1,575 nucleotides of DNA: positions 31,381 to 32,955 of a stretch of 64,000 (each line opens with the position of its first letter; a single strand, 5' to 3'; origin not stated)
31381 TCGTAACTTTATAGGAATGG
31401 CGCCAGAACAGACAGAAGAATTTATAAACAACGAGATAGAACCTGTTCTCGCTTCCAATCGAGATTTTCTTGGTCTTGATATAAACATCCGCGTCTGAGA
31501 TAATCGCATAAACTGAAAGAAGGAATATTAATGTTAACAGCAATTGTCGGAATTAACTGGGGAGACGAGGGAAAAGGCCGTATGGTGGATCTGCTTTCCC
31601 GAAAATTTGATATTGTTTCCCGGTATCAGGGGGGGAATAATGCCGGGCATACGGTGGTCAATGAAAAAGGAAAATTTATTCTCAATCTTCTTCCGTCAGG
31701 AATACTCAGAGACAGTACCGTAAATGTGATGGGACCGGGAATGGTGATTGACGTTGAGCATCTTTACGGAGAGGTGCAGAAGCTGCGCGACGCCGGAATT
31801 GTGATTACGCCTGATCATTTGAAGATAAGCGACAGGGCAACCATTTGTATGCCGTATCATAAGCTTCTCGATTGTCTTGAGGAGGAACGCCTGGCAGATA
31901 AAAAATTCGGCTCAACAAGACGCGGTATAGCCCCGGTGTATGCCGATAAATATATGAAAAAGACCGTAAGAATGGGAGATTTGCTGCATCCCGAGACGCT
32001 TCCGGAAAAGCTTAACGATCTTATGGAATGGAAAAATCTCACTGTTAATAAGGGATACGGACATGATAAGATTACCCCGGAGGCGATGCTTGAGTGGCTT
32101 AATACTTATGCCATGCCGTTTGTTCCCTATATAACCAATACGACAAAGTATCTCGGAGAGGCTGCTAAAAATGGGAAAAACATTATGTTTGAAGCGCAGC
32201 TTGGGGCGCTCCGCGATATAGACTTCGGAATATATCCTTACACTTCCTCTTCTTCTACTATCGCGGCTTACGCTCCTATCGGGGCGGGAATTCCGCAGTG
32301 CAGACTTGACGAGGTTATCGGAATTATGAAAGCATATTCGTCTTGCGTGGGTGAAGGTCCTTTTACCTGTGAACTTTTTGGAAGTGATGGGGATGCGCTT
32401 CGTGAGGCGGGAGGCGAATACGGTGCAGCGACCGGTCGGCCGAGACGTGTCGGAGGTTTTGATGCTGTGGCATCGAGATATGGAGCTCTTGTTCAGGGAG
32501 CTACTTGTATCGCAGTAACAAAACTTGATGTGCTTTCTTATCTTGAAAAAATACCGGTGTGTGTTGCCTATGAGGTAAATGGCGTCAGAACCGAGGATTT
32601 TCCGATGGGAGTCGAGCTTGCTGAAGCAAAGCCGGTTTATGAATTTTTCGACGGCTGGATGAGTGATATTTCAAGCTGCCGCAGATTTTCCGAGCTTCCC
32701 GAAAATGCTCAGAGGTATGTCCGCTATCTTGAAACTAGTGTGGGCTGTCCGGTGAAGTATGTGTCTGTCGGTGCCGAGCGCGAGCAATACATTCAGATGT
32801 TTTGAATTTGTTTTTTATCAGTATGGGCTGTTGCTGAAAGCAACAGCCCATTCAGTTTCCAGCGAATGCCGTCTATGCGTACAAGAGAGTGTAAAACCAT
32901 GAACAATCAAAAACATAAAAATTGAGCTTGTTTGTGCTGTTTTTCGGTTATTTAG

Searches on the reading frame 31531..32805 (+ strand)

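Call 72: search_protein_families(library=ncbifam, proteins=[window:31531-32805:+], max_evalue=1e-20)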
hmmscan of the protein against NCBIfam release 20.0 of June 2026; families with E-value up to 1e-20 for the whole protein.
window:31531-32805:+ (424 aa): 6 families
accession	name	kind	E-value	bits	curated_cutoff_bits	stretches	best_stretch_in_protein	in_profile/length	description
NF002223.0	PRK01117.1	equivalog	1.5e-147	491.9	402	1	4-422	5-423/430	adenylosuccinate synthase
TIGR00184.1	purA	equivalog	9e-126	420.1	395.55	1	5-422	2-419/425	adenylosuccinate synthase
NF010355.0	PRK13783.1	equivalog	3e-100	336.2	445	1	3-421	3-402/404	adenylosuccinate synthase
NF010357.0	PRK13785.1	equivalog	1.3e-98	330.6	700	1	1-422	1-449/455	adenylosuccinate synthase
NF003295.0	PRK04293.1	equivalog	5.4e-55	186.6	368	1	199-336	151-286/337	adenylosuccinate synthetase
NF038379.2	amino_Aden_PurZ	exception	1.7e-25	89.8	300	1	3-313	2-283/293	succino-amino-deoxyadenylate synthase PurZ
